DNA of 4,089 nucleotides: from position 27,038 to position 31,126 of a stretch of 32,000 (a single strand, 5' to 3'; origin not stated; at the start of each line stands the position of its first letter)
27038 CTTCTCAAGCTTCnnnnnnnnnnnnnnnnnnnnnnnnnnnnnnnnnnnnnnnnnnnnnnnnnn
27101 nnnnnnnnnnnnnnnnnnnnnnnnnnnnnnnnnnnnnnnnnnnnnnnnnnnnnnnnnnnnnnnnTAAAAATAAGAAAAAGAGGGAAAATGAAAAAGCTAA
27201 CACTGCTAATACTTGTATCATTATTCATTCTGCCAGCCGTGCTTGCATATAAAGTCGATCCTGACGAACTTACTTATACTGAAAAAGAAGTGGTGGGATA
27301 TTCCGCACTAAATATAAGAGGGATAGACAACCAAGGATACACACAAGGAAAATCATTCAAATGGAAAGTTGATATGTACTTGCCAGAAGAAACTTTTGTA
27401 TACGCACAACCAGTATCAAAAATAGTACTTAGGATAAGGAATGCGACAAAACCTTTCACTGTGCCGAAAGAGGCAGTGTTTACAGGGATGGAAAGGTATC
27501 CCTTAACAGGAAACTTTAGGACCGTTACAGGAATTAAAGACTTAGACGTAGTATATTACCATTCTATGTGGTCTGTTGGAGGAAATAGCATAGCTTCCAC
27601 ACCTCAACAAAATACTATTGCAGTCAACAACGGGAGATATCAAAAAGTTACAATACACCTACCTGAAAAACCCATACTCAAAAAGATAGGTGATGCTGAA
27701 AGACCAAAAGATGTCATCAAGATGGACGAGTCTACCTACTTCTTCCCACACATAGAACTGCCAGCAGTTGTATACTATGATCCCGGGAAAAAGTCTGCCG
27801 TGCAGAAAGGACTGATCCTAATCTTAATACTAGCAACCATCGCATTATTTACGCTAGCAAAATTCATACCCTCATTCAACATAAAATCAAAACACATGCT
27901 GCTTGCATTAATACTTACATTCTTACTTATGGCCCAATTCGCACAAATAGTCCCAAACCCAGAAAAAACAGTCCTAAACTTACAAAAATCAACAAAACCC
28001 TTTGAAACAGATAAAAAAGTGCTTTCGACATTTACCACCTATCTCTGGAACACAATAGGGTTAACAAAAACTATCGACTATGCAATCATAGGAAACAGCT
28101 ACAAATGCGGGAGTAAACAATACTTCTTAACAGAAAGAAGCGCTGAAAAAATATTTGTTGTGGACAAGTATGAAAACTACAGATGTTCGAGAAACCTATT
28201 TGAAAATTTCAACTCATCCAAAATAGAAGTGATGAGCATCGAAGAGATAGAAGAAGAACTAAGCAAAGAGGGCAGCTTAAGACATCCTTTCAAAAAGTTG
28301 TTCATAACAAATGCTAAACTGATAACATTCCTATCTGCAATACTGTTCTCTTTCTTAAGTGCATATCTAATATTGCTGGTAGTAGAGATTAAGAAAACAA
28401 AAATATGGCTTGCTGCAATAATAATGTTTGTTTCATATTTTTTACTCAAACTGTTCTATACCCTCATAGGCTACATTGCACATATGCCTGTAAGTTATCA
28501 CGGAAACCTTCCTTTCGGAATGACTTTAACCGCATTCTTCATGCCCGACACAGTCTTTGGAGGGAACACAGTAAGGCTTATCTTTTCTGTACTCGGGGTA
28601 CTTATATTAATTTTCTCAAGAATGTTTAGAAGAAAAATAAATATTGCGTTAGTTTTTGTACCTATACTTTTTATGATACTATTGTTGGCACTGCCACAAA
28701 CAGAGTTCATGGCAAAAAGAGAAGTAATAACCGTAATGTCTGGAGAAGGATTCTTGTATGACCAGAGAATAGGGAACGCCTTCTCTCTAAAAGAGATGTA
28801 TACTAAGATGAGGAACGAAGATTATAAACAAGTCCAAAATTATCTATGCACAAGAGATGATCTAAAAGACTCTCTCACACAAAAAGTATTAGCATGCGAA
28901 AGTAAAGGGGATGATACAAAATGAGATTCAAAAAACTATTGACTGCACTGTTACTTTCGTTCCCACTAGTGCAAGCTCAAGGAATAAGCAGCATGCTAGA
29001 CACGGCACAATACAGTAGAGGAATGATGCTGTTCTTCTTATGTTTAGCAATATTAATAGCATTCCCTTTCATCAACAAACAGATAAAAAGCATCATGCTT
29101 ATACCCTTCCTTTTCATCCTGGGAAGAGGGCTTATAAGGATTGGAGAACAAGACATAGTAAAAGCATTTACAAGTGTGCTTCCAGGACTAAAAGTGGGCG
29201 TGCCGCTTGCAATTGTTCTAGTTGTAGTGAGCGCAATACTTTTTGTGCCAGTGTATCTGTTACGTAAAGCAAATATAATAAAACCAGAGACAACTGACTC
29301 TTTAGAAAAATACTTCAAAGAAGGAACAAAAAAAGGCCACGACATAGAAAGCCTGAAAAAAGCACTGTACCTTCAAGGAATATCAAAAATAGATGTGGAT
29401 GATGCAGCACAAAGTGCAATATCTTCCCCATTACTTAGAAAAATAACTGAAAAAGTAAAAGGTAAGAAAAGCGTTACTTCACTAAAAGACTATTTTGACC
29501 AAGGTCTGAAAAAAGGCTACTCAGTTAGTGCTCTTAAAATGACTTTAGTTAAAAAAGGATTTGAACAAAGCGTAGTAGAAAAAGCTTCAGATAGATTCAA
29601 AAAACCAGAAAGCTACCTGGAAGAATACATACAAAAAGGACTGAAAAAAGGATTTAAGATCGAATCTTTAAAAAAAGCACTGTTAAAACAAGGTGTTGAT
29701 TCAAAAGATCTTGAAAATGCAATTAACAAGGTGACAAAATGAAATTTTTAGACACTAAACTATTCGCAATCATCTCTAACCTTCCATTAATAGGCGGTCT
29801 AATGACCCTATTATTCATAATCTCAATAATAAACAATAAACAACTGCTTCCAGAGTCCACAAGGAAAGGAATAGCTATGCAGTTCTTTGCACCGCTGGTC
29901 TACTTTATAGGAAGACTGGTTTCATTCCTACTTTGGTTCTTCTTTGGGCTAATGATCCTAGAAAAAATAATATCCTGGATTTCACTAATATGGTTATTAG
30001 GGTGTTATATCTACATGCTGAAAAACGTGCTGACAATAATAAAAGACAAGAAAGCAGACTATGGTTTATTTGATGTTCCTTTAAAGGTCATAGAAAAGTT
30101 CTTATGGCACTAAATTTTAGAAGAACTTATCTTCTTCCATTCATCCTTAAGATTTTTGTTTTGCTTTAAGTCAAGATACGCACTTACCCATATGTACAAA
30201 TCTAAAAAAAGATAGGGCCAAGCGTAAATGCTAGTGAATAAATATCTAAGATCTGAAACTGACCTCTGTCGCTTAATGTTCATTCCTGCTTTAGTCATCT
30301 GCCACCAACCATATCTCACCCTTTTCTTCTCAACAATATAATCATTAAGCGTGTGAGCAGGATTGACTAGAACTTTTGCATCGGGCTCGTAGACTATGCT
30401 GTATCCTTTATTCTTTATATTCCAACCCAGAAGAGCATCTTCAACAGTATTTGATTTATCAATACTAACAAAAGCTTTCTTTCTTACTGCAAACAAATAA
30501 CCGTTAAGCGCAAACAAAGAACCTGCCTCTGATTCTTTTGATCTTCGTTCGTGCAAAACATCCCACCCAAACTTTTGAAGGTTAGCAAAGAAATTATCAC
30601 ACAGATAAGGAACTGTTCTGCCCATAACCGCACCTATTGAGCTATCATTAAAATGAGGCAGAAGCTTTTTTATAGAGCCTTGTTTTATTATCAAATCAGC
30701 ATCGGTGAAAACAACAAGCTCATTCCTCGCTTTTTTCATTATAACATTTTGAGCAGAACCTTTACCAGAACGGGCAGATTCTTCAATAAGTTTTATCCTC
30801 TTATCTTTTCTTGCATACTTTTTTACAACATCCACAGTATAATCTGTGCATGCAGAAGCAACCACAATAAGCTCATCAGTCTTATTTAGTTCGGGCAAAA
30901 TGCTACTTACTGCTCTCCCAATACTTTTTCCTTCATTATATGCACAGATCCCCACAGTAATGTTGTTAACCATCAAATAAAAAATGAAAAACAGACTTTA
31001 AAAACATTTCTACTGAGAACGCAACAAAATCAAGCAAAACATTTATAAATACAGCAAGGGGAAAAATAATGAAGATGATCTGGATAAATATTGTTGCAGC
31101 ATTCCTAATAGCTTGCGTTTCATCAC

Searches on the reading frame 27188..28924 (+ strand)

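Call 6: search_protein_families(library=ncbifam, proteins=[window:27188-28924:+], max_evalue=1)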
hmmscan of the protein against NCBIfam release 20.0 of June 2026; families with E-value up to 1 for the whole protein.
window:27188-28924:+ (578 aa): 2 families
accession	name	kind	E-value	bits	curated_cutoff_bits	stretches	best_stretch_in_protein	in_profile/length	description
NF007678.0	PRK10353.1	equivalog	0.016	14.7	349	1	322-377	47-100/189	DNA-3-methyladenine glycosylase I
TIGR00624.1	tag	subfamily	0.045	13.4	232.5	1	322-385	46-107/179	DNA-3-methyladenine glycosylase I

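Call 7: search_protein_families(library=pfam, proteins=[window:27188-28924:+], max_evalue=1)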
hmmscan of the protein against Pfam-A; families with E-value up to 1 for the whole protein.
window:27188-28924:+ (578 aa): 1 family
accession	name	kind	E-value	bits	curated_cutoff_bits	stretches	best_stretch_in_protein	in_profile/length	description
PF03352.18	Adenine_glyco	-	0.067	13.5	25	1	324-394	44-111/177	Methyladenine glycosylase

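Call 34: search_protein_families(library=ncbifam, proteins=[L004:10888-11757:-, P0009, P0008, P0007, P0011, L003:2139-2423:+, L003:2416-2709:+, L001:5066-6130:+], max_evalue=1)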
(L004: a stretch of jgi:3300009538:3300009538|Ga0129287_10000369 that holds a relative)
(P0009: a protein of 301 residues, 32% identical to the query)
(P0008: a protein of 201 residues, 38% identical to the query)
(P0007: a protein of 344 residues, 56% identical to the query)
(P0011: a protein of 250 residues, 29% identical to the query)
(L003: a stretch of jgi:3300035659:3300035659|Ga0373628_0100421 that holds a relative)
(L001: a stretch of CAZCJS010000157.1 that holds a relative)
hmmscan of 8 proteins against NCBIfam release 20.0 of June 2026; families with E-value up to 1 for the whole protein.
L004:10888-11757:- (289 aa): 15 families
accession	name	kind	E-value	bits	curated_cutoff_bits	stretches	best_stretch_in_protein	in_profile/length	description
TIGR04178.1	exo_archaeo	signature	9.7e-16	57.9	23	1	189-280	2-91/97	exosortase/archaeosortase family protein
TIGR02602.1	8TM_EpsH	subfamily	1e-14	54.7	105.55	1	46-278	18-235/241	exosortase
TIGR03762.1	archaeo_artC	exception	1.6e-14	54.4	100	1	37-279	29-270/274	archaeosortase C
TIGR03109.2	exosort_XrtA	exception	5.5e-08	32.5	208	1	134-278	118-255/261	exosortase A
TIGR03110.1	exosort_Gpos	exception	6.4e-06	26.2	102.75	1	153-284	54-179/187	exosortase family protein XrtG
NF046081.1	exosort_XrtX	exception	1e-05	25.5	170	1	130-283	20-161/168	exosortase X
TIGR04297.1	thauma_sortase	exception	1e-05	25.2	250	1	148-286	152-292/307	thaumarchaeosortase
TIGR04124.1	archaeo_artE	exception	2.1e-05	24.6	95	1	141-268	22-135/153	archaeosortase family protein ArtE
TIGR04162.1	exo_VPEID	exception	9.7e-05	21.5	150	1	103-275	121-294/516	exosortase E/protease, VPEID-CTERM system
NF033464.1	cyanoexo_CrtC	exception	0.00014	21.6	225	1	157-249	156-241/278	cyanoexosortase C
TIGR04151.1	exosort_VPDSG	exception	0.00061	19.3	300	1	184-282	201-298/306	VPDSG-CTERM-specific exosortase XrtC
TIGR04293.1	archaeo_artF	exception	0.017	15.1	150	1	179-244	61-120/166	archaeosortase family protein ArtF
NF035943.2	exosort_XrtV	exception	0.045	13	313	1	142-275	131-258/270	exosortase V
NF010228.0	PRK13682.1-3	equivalog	0.22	11.6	71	1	40-87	2-49/57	hypothetical protein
TIGR04125.1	exosort_PGF_TRM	exception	0.57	9.6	75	1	141-247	97-198/271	archaeosortase A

P0009 (301 aa): 2 families
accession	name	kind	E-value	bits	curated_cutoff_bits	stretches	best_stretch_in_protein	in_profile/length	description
TIGR04145.2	Firmicu_CTERM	equivalog_domain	0.0041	17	50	1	129-242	27-135/191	Firmicu-CTERM sorting domain-containing protein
TIGR04349.1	rSAM_QueE_gams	hypoth_equivalog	0.22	11.2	300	1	236-263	21-48/210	7-carboxy-7-deazaguanine synthase QueE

P0008 (201 aa): 0 families

P0007 (344 aa): 0 families

P0011 (250 aa): 0 families

L003:2139-2423:+ (94 aa): 4 families
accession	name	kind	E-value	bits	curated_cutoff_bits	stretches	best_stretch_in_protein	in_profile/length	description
TIGR01167.1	LPXTG_anchor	domain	0.00093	19.8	15.9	1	70-93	14-34/34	LPXTG cell wall anchor domain-containing protein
NF033846.1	Rumino_NPXTG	domain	0.033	14.5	23.5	1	72-92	10-30/30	NPXTG-anchored protein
NF053838.1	hit_Bd0108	equivalog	0.072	13.6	40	1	1-32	1-32/94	predatory lifecycle switch protein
NF058582.1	Microco_LAVTG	domain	0.11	12.7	27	1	71-90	13-32/34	LAVTG motif-containing sortase-dependent surface protein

L003:2416-2709:+ (97 aa): 2 families
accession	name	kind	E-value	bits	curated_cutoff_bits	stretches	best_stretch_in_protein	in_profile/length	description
NF009950.0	PRK13414.1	equivalog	0.043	13.4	306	1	1-74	1-71/209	flagellar biosynthesis protein FliZ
NF053819.1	EF0750_LPXTG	subfamily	0.073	13.6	47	0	4-22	10-28/105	EF2685/EF0750 family sortase-dependent surface protein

L001:5066-6130:+ (354 aa): 13 families
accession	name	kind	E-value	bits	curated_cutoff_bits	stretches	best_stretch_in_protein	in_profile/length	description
TIGR02595.1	PEP_CTERM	domain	2.1e-05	25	16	1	324-347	1-23/24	PEP-CTERM sorting domain-containing protein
NF038129.1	PEP_NF038129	equivalog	5e-05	23.2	65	1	321-347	168-194/194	NF038129 family PEP-CTERM protein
NF038125.1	PEP_CTERM_THxN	subfamily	6.3e-05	22.7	85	1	308-347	206-246/246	THxN family PEP-CTERM protein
NF041538.1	PEP_EDSA_1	subfamily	0.00025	20.8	100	1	324-347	284-307/307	EDSAP-1 family PEP-CTERM protein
NF033554.9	floc_PepA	equivalog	0.0012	18.7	80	1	325-348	238-261/261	flocculation-associated PEP-CTERM protein PepA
NF038126.1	PEP_CTERM_FxDxF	subfamily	0.0057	16.9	50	1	325-347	143-165/165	FxDxF family PEP-CTERM protein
NF035944.1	PEPxxWA-CTERM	domain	0.014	15.3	35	1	325-347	2-24/24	PEPxxWA-CTERM sorting domain-containing protein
NF038120.1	PEP_CTERM_QFxxD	subfamily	0.023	14.6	80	1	325-347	194-214/215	NF038120 family PEP-CTERM protein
NF033947.0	PEP-cistern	hypoth_equivalog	0.043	13.5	60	1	320-346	169-195/195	cistern family PEP-CTERM protein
NF038124.1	PEP_CTERM_TLD_A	exception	0.05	13.2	100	1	324-347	211-234/235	PEP_CTERM-anchored TLD domain-containing protein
NF038118.1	PEP_CTERM_CCXG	equivalog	0.059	13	90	1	324-347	176-199/199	CCXG family PEP-CTERM protein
TIGR04155.1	cyano_PEP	subfamily_domain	0.071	12.9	21.6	1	324-350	1-27/27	PEP-CTERM sorting domain-containing protein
NF038119.1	PEP_CTERM_MHFG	equivalog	0.21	11.8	100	1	324-348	236-260/260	MHFG family PEP-CTERM protein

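Call 52: search_protein_families(library=ncbifam, proteins=[L012:7-987:-, L013:106-1002:-, L009:211-1080:+, L013:1113-2093:+, L014:9743-10657:+], max_evalue=0.1)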
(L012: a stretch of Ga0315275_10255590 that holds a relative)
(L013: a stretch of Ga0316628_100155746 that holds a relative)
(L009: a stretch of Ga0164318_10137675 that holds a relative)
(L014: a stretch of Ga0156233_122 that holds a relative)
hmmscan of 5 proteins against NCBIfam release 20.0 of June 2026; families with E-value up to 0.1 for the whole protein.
L012:7-987:- (326 aa): 8 families
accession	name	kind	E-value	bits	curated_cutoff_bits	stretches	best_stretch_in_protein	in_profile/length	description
TIGR04178.1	exo_archaeo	signature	2.6e-13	50.1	23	1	226-315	2-92/97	exosortase/archaeosortase family protein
TIGR03762.1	archaeo_artC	exception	2.6e-09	37.3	100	1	208-313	163-269/274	archaeosortase C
TIGR03110.1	exosort_Gpos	exception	1.8e-08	34.5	102.75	1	194-321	57-182/187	exosortase family protein XrtG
TIGR02602.1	8TM_EpsH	subfamily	5.3e-07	29.4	105.55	1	182-314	108-236/241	exosortase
NF033464.1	cyanoexo_CrtC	exception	0.0011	18.6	225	1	196-315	157-271/278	cyanoexosortase C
TIGR03763.1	cyanoexo_CrtA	exception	0.0016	18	150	1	194-317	139-257/260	cyanoexosortase A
NF038142.1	exosort_XrtW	exception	0.0018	16.7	425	1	223-311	169-259/494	exosortase W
TIGR04152.1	exosort_VPLPA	exception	0.023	13.8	400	1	193-320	121-244/486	VPLPA-CTERM-specific exosortase XrtD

L013:106-1002:- (298 aa): 13 families
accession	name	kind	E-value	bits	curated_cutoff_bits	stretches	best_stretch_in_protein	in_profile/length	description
TIGR04178.1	exo_archaeo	signature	1.2e-15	57.5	23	1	189-282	1-94/97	exosortase/archaeosortase family protein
TIGR03762.1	archaeo_artC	exception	2.3e-10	40.8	100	1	156-277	144-269/274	archaeosortase C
TIGR03110.1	exosort_Gpos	exception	1.3e-08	34.9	102.75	1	164-281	63-177/187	exosortase family protein XrtG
TIGR02602.1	8TM_EpsH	subfamily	4.4e-08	32.9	105.55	1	104-277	70-235/241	exosortase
TIGR03109.2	exosort_XrtA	exception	2.3e-07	30.5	208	1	149-276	130-254/261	exosortase A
NF046081.1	exosort_XrtX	exception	2.3e-05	24.4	170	1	150-281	35-160/168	exosortase X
NF033464.1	cyanoexo_CrtC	exception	9.7e-05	22.1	225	1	161-279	158-272/278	cyanoexosortase C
NF035943.2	exosort_XrtV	exception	0.00069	19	313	1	194-275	176-259/270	exosortase V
TIGR04177.1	exosort_XrtH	exception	0.00094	19.2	86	1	138-280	18-152/158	exosortase H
TIGR04152.1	exosort_VPLPA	exception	0.0038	16.4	400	1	187-275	146-235/486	VPLPA-CTERM-specific exosortase XrtD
NF012139.0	exosort_XrtP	exception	0.0049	16.8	200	1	159-252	31-124/159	exosortase P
TIGR03763.1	cyanoexo_CrtA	exception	0.0061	16.1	150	1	188-280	164-256/260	cyanoexosortase A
NF038142.1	exosort_XrtW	exception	0.0069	14.8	425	1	186-274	168-257/494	exosortase W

L009:211-1080:+ (289 aa): 0 families

L013:1113-2093:+ (326 aa): 0 families

L014:9743-10657:+ (304 aa): 11 families
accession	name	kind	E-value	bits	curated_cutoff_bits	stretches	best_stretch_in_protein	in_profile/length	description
NF033554.9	floc_PepA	equivalog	2.3e-07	30.9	80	1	169-300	148-259/261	flocculation-associated PEP-CTERM protein PepA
NF038125.1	PEP_CTERM_THxN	subfamily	4.1e-06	26.6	85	1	269-300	214-245/246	THxN family PEP-CTERM protein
NF041538.1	PEP_EDSA_1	subfamily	4.6e-06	26.5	100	1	275-300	283-306/307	EDSAP-1 family PEP-CTERM protein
NF038129.1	PEP_NF038129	equivalog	1.1e-05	25.4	65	1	238-300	135-193/194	NF038129 family PEP-CTERM protein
TIGR02595.1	PEP_CTERM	domain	2.6e-05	24.7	16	1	278-300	1-22/24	PEP-CTERM sorting domain-containing protein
NF038126.1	PEP_CTERM_FxDxF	subfamily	0.0022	18.2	50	1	267-300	134-164/165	FxDxF family PEP-CTERM protein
NF038120.1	PEP_CTERM_QFxxD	subfamily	0.0022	17.9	80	1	271-296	184-211/215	NF038120 family PEP-CTERM protein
NF035944.1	PEPxxWA-CTERM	domain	0.0051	16.7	35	1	278-294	1-19/24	PEPxxWA-CTERM sorting domain-containing protein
NF038124.1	PEP_CTERM_TLD_A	exception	0.019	14.5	100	1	272-300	205-233/235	PEP_CTERM-anchored TLD domain-containing protein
NF033947.0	PEP-cistern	hypoth_equivalog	0.027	14.2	60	1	275-300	170-195/195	cistern family PEP-CTERM protein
NF041927.1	Xrt_dep_XDP1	equivalog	0.033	14.2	125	1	276-300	217-241/242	exosortase-dependent surface protein XDP1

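Call 83: search_protein_families(library=pfam, proteins=[P0009, P0006, L009:211-1080:+, L004:13980-14798:+, L014:9743-10657:+], max_evalue=0.1)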
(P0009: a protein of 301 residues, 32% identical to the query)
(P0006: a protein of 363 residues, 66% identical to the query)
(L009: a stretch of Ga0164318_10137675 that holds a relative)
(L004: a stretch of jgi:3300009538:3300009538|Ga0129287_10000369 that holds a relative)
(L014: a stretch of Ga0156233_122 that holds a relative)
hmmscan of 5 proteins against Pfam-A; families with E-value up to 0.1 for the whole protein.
P0009 (301 aa): 0 families

P0006 (363 aa): 0 families

L009:211-1080:+ (289 aa): 0 families

L004:13980-14798:+ (272 aa): 0 families

L014:9743-10657:+ (304 aa): 1 family
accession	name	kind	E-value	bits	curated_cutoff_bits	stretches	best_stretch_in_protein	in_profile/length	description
PF07589.16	PEP-CTERM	-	3.7e-07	30.4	20.7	1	277-300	1-23/24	PEP-CTERM motif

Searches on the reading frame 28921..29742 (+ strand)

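Call 6: search_protein_families(library=ncbifam, proteins=[window:28921-29742:+], max_evalue=1)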
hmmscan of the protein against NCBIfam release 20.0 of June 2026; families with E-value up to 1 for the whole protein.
window:28921-29742:+ (273 aa): 9 families
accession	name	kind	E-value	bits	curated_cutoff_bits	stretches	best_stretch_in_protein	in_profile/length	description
NF001053.0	PRK00117.1-3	equivalog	0.00083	19.7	216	1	230-270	86-126/180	recombination regulator RecX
NF006279.0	PRK08447.1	equivalog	0.0012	17.3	1082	1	142-208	52-119/789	ribonucleoside-diphosphate reductase subunit alpha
NF001057.0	PRK00117.3-3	equivalog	0.0023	18.1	146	1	197-270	15-93/151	recombination regulator RecX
NF004014.0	PRK05477.1-4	equivalog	0.02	13.6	414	1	182-244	72-134/475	Asp-tRNA(Asn)/Glu-tRNA(Gln) amidotransferase subunit GatB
NF001054.0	PRK00117.2-1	equivalog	0.051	13.7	189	1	198-271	21-99/154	recombination regulator RecX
NF053548.1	violacein_VioC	equivalog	0.068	12.3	760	1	204-271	15-81/429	NADP-dependent violacein biosynthesis oxygenase VioC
NF001059.0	PRK00117.4-3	equivalog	0.095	12.3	253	1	200-272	61-139/206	recombination regulator RecX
TIGR04530.1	hemophoreRv0203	equivalog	0.098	12.9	120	0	172-210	56-94/118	hemophore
NF006722.0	PRK09260.1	equivalog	0.15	11.3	429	0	208-269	20-81/289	3-hydroxyacyl-CoA dehydrogenase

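Call 7: search_protein_families(library=pfam, proteins=[window:28921-29742:+], max_evalue=1)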
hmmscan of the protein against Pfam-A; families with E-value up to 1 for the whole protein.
window:28921-29742:+ (273 aa): 6 families
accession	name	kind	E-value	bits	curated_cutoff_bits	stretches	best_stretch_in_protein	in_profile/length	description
PF08122.17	NDUF_B12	-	0.049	13.9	22.7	1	81-108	20-47/55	NADH-ubiquinone oxidoreductase B12 subunit family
PF21982.2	RecX_HTH1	-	0.056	13.9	26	0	200-225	14-39/40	RecX, first three-helix domain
PF19762.4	DUF6249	-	0.12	12.8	33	1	27-69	52-96/104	Domain of unknown function (DUF6249)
PF01873.23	eIF-5_eIF-2B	-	0.13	12.6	27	1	219-270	31-82/117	Domain found in IF2B/IF5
PF04361.18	DUF494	-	0.17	12.1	22.6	0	203-226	22-45/153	Protein of unknown function (DUF494)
PF02631.22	RecX_HTH2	-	0.25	12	26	0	198-222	17-41/42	RecX, second three-helix domain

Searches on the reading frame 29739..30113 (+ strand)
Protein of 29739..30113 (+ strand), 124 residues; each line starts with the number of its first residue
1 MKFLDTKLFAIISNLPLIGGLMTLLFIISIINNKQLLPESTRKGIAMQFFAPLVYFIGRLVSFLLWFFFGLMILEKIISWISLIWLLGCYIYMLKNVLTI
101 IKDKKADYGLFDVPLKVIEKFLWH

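Call 6: search_protein_families(library=ncbifam, proteins=[window:29739-30113:+], max_evalue=1)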
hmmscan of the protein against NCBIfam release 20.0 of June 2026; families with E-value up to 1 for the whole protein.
window:29739-30113:+ (124 aa): 1 family
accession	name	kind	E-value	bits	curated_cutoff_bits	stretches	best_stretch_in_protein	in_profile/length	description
NF047417.1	teichoic_AuxA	equivalog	0.027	13.5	250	1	10-98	67-147/430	lipoteichoic acid stability factor AuxA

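Call 7: search_protein_families(library=pfam, proteins=[window:29739-30113:+], max_evalue=1)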
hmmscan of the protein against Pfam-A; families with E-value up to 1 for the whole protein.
window:29739-30113:+ (124 aa): 0 families

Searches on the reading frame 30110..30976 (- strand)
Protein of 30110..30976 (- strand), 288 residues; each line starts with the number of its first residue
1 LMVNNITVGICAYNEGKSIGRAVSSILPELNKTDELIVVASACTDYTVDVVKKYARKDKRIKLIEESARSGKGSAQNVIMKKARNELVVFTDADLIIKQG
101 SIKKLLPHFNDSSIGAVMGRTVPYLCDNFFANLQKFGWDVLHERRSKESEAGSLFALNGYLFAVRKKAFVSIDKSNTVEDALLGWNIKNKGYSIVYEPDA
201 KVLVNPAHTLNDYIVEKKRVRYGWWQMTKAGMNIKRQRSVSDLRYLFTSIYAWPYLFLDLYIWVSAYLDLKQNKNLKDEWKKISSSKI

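Call 6: search_protein_families(library=ncbifam, proteins=[window:30110-30976:-], max_evalue=1)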
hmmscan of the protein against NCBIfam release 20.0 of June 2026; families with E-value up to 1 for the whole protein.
window:30110-30976:- (288 aa): 30 families (the best 25 are shown)
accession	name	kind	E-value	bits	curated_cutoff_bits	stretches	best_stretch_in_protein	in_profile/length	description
TIGR03937.1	PgaC_IcaA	equivalog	1.7e-22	80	422.3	1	3-259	44-308/407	poly-beta-1,6-N-acetyl-D-glucosamine synthase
TIGR03965.1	mycofact_glyco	equivalog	1.6e-17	63.6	280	1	4-223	74-297/467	mycofactocin biosynthesis glycosyltransferase MftF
NF047683.1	TeichurnBiosyTuaG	equivalog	9.5e-13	48.4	400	1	5-108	7-110/252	teichuronic acid biosynthesis protein TuaG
NF007482.0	PRK10073.1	equivalog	2e-10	40.2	423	1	4-106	6-107/334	glycosyltransferase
TIGR04242.1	nodulat_NodC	equivalog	2.1e-10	40.2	550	1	8-169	52-218/395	chitooligosaccharide synthase NodC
NF010496.0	PRK13915.1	equivalog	4.5e-10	39.1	262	1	5-99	32-131/307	glucosyl-3-phosphoglycerate synthase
NF050050.1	ProtGlycPglI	equivalog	2.1e-09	37.2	500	1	5-111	3-110/306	GalNAc(5)-diNAcBac-PP-undecaprenol beta-1,3-glucosyltransferase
NF047588.1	GlcsyltransPgfSStrep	equivalog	2.1e-09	37.1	500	1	6-111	3-112/308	glycosyltransferase PgfS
TIGR03111.1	glyc2_xrt_Gpos1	hypoth_equivalog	1e-08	34.4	363.95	1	5-268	50-331/439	TIGR03111 family XrtG-associated glycosyltransferase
TIGR04195.1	S_glycosyl_SunS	equivalog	2.5e-08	33.2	350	1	5-99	58-146/421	SunS family peptide S-glycosyltransferase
NF041875.1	EPS_EpsD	equivalog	2.9e-08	33.5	370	1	11-227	6-228/325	exopolysaccharide biosynthesis glycosyltransferase EpsD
NF038302.1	EPS_HpsE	equivalog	8.3e-08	31.5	300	1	5-105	2-107/307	hormogonium polysaccharide biosynthesis glycosyltransferase HpsE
NF053739.1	GlytfEpsEBac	equivalog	5.3e-07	28.9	450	1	7-106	4-104/265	glycosyltransferase EpsE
NF038299.1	EPS_HpsN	equivalog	2.2e-06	26.9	425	1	6-121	3-119/317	hormogonium polysaccharide biosynthesis glycosyltransferase HpsN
TIGR04283.1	glyco_like_mftF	equivalog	2.3e-06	27.4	182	1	7-109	2-97/221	TIGR04283 family arsenosugar biosynthesis glycosyltransferase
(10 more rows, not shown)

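Call 7: search_protein_families(library=pfam, proteins=[window:30110-30976:-], max_evalue=1)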
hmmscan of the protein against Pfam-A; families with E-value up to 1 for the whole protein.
window:30110-30976:- (288 aa): 5 families
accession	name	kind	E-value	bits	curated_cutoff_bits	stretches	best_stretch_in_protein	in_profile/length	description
PF00535.33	Glycos_transf_2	-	3.5e-26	92.6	23.3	1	7-169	1-164/168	Glycosyl transferase family 2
PF13641.12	Glyco_tranf_2_3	-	1.2e-18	68.4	27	1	6-222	3-229/230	Glycosyltransferase like family 2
PF13632.12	Glyco_trans_2_3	-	6.6e-08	33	27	1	88-265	2-178/198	Glycosyl transferase family group 2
PF10111.15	Glyco_tranf_2_2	-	0.00014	21.8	27.3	1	10-106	4-103/276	Glycosyltransferase like family 2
PF13506.12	Glyco_transf_21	-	0.00019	21.4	21.7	1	72-178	18-123/174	Glycosyl transferase family 21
